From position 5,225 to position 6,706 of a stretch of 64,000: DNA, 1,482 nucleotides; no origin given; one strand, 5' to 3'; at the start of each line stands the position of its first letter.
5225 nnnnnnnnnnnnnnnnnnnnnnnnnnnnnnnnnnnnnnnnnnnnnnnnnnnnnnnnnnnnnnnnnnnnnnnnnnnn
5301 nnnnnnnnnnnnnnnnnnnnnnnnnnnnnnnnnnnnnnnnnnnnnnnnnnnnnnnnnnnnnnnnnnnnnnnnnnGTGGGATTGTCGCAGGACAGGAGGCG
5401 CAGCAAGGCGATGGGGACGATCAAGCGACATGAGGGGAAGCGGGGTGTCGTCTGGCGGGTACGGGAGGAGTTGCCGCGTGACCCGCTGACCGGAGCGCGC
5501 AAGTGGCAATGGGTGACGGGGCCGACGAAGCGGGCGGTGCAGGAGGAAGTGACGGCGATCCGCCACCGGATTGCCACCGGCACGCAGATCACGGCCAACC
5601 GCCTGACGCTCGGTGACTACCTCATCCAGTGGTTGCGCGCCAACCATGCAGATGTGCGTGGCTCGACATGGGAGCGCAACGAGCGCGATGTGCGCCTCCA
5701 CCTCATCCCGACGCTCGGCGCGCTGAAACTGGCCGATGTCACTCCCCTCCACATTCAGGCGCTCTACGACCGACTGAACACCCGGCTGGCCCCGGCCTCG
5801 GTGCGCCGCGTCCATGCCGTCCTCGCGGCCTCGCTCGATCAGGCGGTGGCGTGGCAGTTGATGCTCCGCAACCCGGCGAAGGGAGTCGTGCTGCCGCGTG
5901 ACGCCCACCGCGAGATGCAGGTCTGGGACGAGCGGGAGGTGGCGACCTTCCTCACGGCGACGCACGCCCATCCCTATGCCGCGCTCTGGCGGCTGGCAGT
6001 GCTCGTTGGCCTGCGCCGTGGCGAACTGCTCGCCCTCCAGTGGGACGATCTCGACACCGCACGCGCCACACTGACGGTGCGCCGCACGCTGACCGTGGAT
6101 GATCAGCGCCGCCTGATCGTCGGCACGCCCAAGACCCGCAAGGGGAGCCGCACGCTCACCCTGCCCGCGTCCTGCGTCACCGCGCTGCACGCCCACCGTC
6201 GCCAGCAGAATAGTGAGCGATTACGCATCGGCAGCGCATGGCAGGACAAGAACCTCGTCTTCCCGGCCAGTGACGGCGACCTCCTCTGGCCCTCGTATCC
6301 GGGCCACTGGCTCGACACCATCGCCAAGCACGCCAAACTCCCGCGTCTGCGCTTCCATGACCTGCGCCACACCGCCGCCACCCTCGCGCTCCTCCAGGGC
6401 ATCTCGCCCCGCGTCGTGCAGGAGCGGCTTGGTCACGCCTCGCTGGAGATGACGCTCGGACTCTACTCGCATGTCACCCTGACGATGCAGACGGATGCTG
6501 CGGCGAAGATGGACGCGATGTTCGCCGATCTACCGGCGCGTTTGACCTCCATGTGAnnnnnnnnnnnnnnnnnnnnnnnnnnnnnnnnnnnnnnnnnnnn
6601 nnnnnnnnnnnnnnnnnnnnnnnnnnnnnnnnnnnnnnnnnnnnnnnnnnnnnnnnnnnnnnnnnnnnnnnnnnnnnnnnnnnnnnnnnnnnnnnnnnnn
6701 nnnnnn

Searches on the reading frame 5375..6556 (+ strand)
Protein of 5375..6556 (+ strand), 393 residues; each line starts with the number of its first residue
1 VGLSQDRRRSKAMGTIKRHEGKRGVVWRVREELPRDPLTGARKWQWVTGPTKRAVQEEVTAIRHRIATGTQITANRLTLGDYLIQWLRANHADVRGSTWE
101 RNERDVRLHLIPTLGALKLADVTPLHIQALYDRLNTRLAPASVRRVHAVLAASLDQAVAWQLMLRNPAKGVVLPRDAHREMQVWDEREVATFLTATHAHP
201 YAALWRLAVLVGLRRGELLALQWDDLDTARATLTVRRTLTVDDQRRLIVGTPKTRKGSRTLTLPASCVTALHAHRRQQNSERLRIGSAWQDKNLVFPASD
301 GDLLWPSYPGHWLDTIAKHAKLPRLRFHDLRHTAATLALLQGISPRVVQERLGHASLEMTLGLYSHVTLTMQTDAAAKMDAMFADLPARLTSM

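Call 67: search_protein_families(library=pfam, proteins=[window:5375-6556:+], max_evalue=0.001)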
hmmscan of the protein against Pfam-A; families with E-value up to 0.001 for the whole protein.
window:5375-6556:+ (393 aa): 3 families
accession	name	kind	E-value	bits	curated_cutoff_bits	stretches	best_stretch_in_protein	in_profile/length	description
PF00589.27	Phage_integrase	-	1.1e-21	77.8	27.1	1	186-368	5-169/172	Phage integrase family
PF14659.12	Phage_int_SAM_3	-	6e-11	42.8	22.6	1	78-134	1-57/58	Phage integrase, N-terminal SAM-like domain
PF22022.2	Phage_int_M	-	5.8e-05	23.7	27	1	85-169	7-91/96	Phage integrase central domain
